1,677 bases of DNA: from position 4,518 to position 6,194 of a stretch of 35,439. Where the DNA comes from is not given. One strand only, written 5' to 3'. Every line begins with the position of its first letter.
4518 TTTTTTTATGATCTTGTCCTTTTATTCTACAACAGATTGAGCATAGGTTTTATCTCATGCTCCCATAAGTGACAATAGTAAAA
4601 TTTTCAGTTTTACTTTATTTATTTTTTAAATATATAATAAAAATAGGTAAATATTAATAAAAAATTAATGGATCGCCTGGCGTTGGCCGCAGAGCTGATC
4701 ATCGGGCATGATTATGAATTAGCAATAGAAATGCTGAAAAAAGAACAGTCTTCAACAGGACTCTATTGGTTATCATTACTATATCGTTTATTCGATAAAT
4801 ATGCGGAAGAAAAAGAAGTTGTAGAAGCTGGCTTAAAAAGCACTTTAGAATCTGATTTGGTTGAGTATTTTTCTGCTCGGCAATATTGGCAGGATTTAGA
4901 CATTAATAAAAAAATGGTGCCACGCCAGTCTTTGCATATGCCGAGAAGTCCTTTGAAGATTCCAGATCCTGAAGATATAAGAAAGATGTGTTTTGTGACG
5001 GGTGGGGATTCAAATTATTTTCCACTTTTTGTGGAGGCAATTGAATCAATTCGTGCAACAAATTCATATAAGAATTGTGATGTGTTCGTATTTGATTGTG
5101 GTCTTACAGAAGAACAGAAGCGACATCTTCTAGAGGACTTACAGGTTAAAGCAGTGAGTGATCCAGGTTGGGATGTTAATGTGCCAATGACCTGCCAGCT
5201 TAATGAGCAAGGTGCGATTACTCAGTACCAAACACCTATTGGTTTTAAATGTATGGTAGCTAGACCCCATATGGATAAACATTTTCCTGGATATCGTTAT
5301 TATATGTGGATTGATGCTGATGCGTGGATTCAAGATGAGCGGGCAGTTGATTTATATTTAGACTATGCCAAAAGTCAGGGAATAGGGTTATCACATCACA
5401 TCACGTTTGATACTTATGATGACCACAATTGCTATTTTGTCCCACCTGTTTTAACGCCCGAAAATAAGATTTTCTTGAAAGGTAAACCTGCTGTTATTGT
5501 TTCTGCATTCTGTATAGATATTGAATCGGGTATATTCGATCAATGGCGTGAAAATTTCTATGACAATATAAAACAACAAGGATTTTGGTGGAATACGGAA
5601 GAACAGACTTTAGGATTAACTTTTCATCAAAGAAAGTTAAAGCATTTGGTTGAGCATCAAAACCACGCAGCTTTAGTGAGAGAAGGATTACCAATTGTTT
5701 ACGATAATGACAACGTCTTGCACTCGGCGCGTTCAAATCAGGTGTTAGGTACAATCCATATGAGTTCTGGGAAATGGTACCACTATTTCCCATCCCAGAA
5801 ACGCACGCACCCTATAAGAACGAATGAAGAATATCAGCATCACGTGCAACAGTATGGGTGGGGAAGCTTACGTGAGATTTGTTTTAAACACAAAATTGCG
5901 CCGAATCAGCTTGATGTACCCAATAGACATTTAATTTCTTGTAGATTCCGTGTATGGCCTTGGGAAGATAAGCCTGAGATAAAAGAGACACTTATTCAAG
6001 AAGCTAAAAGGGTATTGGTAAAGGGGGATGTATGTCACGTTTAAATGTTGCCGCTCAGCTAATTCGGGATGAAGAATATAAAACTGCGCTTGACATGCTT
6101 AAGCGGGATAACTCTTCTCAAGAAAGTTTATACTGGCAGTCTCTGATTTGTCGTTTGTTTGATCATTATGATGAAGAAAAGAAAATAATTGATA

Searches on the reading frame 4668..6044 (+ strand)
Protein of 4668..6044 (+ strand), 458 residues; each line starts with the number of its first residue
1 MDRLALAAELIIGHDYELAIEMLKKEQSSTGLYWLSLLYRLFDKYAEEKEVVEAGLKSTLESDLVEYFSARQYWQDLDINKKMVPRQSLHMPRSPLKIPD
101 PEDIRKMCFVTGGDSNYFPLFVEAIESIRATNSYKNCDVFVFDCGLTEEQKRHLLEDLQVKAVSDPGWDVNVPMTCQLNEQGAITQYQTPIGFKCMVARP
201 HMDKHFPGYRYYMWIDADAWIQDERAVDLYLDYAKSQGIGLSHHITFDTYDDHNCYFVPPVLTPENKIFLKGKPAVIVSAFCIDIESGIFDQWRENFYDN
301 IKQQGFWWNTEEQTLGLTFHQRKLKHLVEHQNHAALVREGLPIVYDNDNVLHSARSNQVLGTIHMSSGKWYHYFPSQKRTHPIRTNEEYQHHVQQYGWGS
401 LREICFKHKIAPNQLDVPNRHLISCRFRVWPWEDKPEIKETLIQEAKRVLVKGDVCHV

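Call 3: search_protein_families(library=pfam, proteins=[window:4668-6044:+], max_evalue=1)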
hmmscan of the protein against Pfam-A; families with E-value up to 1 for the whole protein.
window:4668-6044:+ (458 aa): 2 families
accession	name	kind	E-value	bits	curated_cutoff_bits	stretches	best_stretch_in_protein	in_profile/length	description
PF02877.19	PARP_reg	-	0.034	14.7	26.8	1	338-414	45-122/135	Poly(ADP-ribose) polymerase, regulatory domain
PF11734.13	TilS_C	-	0.099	12.5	22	1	320-351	19-50/74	TilS substrate C-terminal domain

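Call 4: search_protein_families(library=ncbifam, proteins=[window:4668-6044:+], max_evalue=1)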
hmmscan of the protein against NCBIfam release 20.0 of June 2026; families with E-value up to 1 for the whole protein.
window:4668-6044:+ (458 aa): 0 families

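Call 7: find_homologous_proteins(query=window:4668-6041:+, max_evalue=0.001)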
Query window:4668-6041:+ (458 aa): 56 proteins with E <= 0.001 among 4461 candidates.
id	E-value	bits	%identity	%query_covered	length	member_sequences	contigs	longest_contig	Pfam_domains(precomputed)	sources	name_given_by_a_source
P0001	0.0e+0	1096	100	100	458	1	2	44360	-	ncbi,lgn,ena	-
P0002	1.9e-247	840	75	100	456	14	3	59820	-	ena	-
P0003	6.9e-236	802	71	100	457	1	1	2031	-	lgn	-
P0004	1.5e-89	319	38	98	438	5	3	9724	-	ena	-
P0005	1.4e-84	303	37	97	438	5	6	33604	-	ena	-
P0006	1.4e-82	296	35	97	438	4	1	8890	-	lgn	-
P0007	3.0e-79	285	36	99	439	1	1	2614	-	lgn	-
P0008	9.0e-77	277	34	98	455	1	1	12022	-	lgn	-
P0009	1.3e-69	253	33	99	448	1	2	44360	-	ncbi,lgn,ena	-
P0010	1.1e-68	250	36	97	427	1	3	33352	-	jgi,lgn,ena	-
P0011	4.5e-66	242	33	97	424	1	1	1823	-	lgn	-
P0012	1.7e-65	240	33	96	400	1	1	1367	-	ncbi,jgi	jgi:hypothetical protein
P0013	8.9e-64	234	32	98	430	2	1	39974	-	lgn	-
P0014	2.1e-63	233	33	97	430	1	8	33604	-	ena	-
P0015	6.3e-63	231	36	81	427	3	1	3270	-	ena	-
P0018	3.1e-56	209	31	96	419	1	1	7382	-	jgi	-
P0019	7.5e-54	201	31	100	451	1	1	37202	-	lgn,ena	-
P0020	9.5e-53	198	39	67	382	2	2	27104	-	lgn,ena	-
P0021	1.4e-50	191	32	96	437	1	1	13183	-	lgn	-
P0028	2.7e-43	167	37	50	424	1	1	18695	-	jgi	jgi:hypothetical protein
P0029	2.4e-19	88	41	31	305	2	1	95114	-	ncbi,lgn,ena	-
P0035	5.8e-17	80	29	58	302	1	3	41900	-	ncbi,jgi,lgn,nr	ncbi:MAG TPA: hypothetical protein DCQ32_06405 [Cyanobacteria bacterium UBA8156]|jgi:hypothetical pr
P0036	9.0e-17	79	23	64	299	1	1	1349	PF01501.27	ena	-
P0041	2.7e-15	74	29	44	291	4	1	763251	-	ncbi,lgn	ncbi:MAG: hypothetical protein R3D68_01555 [Hyphomicrobiaceae bacterium]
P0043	3.0e-15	74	40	26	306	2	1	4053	PF01501.27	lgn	-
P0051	1.3e-13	69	30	30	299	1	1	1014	PF01501.27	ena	-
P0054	1.9e-11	62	28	44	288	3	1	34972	PF01501.27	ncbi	ncbi:MAG TPA: hypothetical protein VF193_02625 [Steroidobacter sp.]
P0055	8.9e-7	46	32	29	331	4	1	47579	-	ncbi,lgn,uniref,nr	ncbi:glycosyltransferase family protein [Rhodopila globiformis]|uniref:glycosyl transferase n=1 Tax=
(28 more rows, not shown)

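Call 8: search_solved_structures(query=A1, max_evalue=10, show_alignments=2)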
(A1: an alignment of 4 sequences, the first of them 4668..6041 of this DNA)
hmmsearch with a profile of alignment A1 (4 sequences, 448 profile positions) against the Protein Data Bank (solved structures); distinct sequences matched with E-value up to 10: 3.
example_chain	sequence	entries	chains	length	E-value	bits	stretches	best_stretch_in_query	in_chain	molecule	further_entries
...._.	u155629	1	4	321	1.3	10.8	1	277-350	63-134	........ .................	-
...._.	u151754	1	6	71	1.6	10.5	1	138-167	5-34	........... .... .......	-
6ogm_A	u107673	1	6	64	1.8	10.3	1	135-163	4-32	4-oxalocrotonate tautomerase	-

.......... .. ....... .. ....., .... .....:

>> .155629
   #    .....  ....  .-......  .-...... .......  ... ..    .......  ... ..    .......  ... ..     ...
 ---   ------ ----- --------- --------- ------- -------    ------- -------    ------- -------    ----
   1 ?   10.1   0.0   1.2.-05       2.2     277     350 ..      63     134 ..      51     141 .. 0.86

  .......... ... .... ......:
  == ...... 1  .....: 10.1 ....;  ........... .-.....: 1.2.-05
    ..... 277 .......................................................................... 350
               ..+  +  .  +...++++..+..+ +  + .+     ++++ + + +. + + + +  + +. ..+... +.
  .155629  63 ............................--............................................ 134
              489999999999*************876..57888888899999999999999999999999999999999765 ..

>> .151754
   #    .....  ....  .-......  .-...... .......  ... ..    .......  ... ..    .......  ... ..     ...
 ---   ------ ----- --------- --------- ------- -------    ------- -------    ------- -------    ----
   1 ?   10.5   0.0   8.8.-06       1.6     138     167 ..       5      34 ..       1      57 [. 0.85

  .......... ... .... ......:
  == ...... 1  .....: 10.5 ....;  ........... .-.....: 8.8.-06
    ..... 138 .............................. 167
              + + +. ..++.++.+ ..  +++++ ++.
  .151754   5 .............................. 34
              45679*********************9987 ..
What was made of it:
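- Tried and rejected: PDB sequence search with the four-paralog profile: only noise at E > 1 (call 8).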

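Call 9: find_encoding_contigs(protein=P0001, flank=10000, max_places=4)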
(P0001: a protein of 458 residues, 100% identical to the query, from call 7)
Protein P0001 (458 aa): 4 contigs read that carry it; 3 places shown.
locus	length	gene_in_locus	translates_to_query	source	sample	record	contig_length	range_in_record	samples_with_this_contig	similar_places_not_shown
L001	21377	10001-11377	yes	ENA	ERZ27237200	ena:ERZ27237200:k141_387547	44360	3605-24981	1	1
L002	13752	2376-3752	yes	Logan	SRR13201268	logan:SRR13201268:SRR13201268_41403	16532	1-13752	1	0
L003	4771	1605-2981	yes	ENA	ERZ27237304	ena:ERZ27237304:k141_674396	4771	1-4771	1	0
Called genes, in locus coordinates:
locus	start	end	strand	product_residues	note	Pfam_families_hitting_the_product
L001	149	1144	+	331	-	PF00142:Fer4_NifH (faint), PF01656:CbiA, PF02374:ArsA_ATPase (faint), PF09140:MipZ (weak), PF10609:ParA, PF13614:AAA_31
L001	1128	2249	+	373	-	PF01098:FTSW_RODA_SPOVE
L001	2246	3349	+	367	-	PF03033:Glyco_transf_28, PF04101:Glyco_tran_28_C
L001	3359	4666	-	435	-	PF00004:AAA (weak), PF07728:AAA_5 (faint), PF07724:AAA_2, PF00004:AAA (weak)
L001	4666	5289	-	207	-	PF00227:Proteasome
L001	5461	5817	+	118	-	-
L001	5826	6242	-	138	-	-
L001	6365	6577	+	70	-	-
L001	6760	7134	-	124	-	-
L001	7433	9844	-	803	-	PF00133:tRNA-synt_1, PF01406:tRNA-synt_1e (faint), PF09334:tRNA-synt_1g, PF13603:tRNA-synt_1_2, PF00133:tRNA-synt_1 (weak), PF09334:tRNA-synt_1g (weak), PF00133:tRNA-synt_1, PF08264:Anticodon_1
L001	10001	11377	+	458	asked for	-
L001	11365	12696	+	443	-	-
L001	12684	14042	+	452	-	-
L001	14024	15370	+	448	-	-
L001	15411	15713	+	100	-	PF02699:YajC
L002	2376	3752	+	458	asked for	-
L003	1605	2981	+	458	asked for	-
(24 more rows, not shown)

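Call 10: list_cluster_members(proteins=[P0001, P0009, P0002, P0012, P0029, P0035, P0041, P0055])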
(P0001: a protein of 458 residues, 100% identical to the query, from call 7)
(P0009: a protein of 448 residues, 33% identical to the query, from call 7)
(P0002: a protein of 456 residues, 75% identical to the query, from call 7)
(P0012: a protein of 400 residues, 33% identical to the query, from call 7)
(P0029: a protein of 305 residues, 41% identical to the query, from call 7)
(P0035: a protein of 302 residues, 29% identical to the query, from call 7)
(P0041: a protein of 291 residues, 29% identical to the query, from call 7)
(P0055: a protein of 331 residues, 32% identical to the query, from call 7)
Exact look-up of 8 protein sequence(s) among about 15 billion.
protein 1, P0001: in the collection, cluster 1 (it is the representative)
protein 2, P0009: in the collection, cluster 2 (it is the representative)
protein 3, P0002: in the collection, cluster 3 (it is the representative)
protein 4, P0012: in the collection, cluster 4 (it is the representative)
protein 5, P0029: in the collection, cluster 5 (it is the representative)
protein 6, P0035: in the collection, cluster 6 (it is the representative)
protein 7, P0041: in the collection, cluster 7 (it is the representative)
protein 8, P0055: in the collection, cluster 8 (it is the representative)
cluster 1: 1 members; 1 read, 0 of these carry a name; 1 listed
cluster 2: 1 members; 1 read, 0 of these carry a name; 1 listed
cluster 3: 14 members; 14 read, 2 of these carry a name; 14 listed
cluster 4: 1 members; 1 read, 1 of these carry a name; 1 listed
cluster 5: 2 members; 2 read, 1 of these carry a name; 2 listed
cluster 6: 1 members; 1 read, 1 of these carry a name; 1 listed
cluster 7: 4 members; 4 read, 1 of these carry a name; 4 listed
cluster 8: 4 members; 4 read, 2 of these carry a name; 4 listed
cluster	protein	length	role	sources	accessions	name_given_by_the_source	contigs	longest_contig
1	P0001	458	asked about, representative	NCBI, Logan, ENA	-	-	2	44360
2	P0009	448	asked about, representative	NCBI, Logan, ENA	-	-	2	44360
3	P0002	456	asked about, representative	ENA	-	-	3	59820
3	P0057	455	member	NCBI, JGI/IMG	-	hypothetical protein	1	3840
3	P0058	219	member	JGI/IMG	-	hypothetical protein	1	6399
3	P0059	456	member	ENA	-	-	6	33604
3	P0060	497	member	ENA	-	-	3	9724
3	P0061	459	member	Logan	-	-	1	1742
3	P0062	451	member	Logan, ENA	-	-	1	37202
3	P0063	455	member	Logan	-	-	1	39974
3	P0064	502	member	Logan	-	-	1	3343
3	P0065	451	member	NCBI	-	-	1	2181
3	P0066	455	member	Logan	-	-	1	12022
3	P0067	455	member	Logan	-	-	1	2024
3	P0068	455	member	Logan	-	-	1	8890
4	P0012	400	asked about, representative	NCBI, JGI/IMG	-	hypothetical protein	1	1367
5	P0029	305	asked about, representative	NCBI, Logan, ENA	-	-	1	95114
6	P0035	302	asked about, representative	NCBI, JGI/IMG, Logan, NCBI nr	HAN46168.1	MAG TPA: hypothetical protein DCQ32_06405 [Cyanobacteria bacterium UBA8156] | hypothetical protein | hypothetical protein [Cyanobacteria bacterium UBA8156]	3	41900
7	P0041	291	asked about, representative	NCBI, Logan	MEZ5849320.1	MAG: hypothetical protein R3D68_01555 [Hyphomicrobiaceae bacterium]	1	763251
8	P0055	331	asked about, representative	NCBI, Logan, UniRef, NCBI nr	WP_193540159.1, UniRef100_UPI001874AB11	glycosyltransferase family protein [Rhodopila globiformis] | glycosyl transferase n=1 Tax=Rhodopila globiformis TaxID=1071 RepID=UPI001874AB11 | glycosyl transferase [Rhodopila globiformis]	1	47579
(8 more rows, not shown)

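Call 14: find_related_loci(query=A2, collection=genome_contigs, flank=10000)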
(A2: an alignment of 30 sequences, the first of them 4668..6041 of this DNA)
Query A2 (458 aa) in genome_contigs; peptide patterns used: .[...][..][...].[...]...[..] (x = any residue, [..] = any of these).
572 stretches matched a pattern; 557 encode a relative of the query (tblastn E <= 1e-3); the best 80 are kept; 80 distinct loci.
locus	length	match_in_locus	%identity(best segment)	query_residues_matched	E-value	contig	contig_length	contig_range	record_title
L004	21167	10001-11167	32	10-442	1e-56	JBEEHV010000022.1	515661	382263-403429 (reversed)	MAG: Verrucomicrobiota bacterium isolate BP_754 scaffold_2333353, whole genome shotgun sequence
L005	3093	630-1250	37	35-241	6e-31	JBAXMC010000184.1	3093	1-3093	MAG: Myxococcaceae bacterium isolate ELA443 MAG443_184, whole genome shotgun sequence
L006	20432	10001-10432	36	86-245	2e-25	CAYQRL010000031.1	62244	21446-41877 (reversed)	MAG TPA_asm: uncultured Reyranella sp. isolate SRP292972_co3_83 genome assembly, contig: NODE_415_length_62244_cov_35.94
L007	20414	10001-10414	38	93-241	1e-25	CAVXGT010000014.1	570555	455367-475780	MAG: uncultured Alphaproteobacteria bacterium isolate MFD09779.bin.1.346 genome assembly, contig: contig_30362, whole ge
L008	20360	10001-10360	41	109-241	3e-25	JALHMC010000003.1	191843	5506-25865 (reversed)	MAG: Hyphomicrobiaceae bacterium isolate Bin_29_3 c_000000000453, whole genome shotgun sequence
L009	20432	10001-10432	34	86-245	1e-24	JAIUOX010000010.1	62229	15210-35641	MAG: Proteobacteria bacterium isolate REYR1 spades-bin.99~NODE_1094_length_62229_cov_1.6332, whole genome shotgun sequen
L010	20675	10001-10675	31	84-304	4e-24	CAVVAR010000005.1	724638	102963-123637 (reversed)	MAG: uncultured Alphaproteobacteria bacterium isolate MFD09779.bin.1.294 genome assembly, contig: contig_15043, whole ge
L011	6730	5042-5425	37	103-245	7e-24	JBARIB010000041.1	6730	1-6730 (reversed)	MAG: Stellaceae bacterium isolate MFD06455_ilm_asm_bin7 k127_287891, whole genome shotgun sequence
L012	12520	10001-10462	31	86-254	7e-24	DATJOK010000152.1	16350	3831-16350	MAG TPA_asm: Stellaceae bacterium isolate SMAG_U14885 k141_418551, whole genome shotgun sequence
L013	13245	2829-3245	33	93-245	1e-23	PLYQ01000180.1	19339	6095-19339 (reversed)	MAG: Rhodospirillales bacterium isolate palsa_924 73.20120700_P3D.255_contig_76945, whole genome shotgun sequence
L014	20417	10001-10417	33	93-245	1e-23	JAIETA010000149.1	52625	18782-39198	MAG: Reyranella sp. isolate co.spades.METABAT.2.5kb_153 c_000000443093, whole genome shotgun sequence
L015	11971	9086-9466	36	106-245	3e-23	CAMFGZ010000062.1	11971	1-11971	MAG: uncultured Rhodospirillaceae bacterium isolate SRR9109403_bin.6_metaWRAP_v1.3_MAG genome assembly, contig: ERZ12289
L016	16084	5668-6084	36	93-245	3e-23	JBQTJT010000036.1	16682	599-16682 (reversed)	MAG: Reyranella sp. isolate SAW166 c_000000521076, whole genome shotgun sequence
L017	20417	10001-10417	34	93-245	3e-23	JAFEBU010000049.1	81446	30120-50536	MAG: Proteobacteria bacterium isolate SZAS-10 LIN-260__49__length-81446, whole genome shotgun sequence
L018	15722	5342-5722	34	106-245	4e-23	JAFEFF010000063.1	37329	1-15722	MAG: Proteobacteria bacterium isolate SZAS LIN-11 LIN-390__63__length-37329, whole genome shotgun sequence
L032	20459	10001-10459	34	77-245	2e-22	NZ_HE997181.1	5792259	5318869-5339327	Reyranella massiliensis 521, whole genome shotgun sequence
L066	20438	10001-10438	34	91-245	2e-21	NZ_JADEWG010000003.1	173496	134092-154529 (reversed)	[Phormidium] sp. LEGE 05292 NODE_3_length_173496_cov_21.3756, whole genome shotgun sequence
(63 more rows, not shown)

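Call 15: find_encoding_contigs(protein=P0002, flank=10000, max_places=4)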
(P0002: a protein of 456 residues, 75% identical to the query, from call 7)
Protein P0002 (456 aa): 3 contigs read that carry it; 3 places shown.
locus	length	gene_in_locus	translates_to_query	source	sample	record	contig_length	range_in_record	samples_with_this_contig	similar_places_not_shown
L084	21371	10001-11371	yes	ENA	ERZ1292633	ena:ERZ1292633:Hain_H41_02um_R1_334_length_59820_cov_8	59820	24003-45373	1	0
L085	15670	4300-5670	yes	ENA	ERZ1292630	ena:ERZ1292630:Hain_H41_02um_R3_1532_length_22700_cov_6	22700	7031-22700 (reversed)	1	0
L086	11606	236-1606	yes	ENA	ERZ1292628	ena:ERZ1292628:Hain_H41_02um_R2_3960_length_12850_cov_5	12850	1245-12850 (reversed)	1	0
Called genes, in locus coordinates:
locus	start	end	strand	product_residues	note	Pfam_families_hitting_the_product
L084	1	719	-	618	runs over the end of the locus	PF00496:SBP_bac_5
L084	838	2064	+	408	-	PF16980:CitMHS_2, PF03600:CitMHS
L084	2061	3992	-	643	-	PF04357:TamB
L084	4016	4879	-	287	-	-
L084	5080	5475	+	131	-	-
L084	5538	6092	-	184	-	PF00484:Pro_CA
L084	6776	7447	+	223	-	-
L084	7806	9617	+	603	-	PF00009:GTP_EFTU, PF03144:GTP_EFTU_D2, PF14492:EFG_III (faint), PF00679:EFG_C, PF06421:LepA_C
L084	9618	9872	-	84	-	-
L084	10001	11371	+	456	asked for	-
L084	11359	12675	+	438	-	-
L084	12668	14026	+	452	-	-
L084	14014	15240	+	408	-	-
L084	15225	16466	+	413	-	-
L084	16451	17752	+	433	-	-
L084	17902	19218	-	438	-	PF05936:T6SS_VasE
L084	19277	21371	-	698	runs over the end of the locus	PF00580:UvrD-helicase, PF13245:AAA_19, PF13604:AAA_30 (faint), PF13087:AAA_12 (faint), PF13361:UvrD_C, PF13538:UvrD_C_2 (faint)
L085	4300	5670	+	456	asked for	-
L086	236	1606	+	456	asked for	-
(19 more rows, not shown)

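Call 16: find_encoding_contigs(protein=P0010, flank=10000, max_places=3)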
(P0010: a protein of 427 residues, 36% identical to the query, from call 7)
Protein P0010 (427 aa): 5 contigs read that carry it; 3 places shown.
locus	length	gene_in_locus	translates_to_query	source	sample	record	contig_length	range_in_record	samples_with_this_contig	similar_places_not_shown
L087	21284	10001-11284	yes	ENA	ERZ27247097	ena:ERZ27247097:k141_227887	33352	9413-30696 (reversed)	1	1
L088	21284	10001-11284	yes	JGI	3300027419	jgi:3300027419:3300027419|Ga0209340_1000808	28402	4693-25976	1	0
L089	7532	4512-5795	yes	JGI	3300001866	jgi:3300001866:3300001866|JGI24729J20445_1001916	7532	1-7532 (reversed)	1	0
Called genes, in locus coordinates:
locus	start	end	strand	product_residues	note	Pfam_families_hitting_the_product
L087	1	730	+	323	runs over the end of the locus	-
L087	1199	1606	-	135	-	PF04364:DNA_pol3_chi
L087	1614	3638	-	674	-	PF00109:ketoacyl-synt, PF02801:Ketoacyl-synt_C, PF16197:KAsynt_C_assoc (weak)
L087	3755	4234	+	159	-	PF02556:SecB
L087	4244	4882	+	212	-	PF02223:Thymidylate_kin, PF13521:AAA_28 (faint)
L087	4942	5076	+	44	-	PF00468:Ribosomal_L34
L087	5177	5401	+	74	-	PF00825:Ribonuclease_P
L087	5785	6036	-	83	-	PF02823:ATP-synt_DE_N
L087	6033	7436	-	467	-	PF02874:ATP-synt_ab_N, PF00006:ATP-synt_ab, PF22919:ATP-synt_VA_C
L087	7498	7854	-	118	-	PF02575:YbaB_DNA_bd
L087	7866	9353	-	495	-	PF05496:RuvB_N (faint), PF13177:DNA_pol3_delta2, PF13604:AAA_30 (faint), PF00004:AAA, PF13401:AAA_22 (weak), PF22608:DNAX_ATPase_lid, PF12169:DNA_pol3_gamma3, PF12362:DUF3646 (weak), +1 more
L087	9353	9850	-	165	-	PF13441:Gly-zipper_YMGG (weak), PF13488:Gly-zipper_Omp (weak)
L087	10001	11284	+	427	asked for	-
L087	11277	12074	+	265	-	-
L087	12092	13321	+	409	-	-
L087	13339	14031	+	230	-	PF13578:Methyltransf_24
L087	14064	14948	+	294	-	-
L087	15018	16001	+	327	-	PF01073:3Beta_HSD, PF01370:Epimerase, PF05368:NmrA (faint), PF16363:GDP_Man_Dehyd, PF13460:NAD_binding_10, PF07993:NAD_binding_4 (weak)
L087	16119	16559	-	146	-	-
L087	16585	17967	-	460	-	PF00939:Na_sulph_symp, PF03600:CitMHS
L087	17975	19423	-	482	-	PF02321:OEP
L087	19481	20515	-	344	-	PF01820:Dala_Dala_lig_N, PF02655:ATP-grasp_3 (faint), PF07478:Dala_Dala_lig_C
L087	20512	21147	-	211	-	PF09335:VTT_dom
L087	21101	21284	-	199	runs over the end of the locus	PF01386:Ribosomal_L25p, PF14693:Ribosomal_TL5_C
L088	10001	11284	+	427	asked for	-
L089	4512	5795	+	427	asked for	-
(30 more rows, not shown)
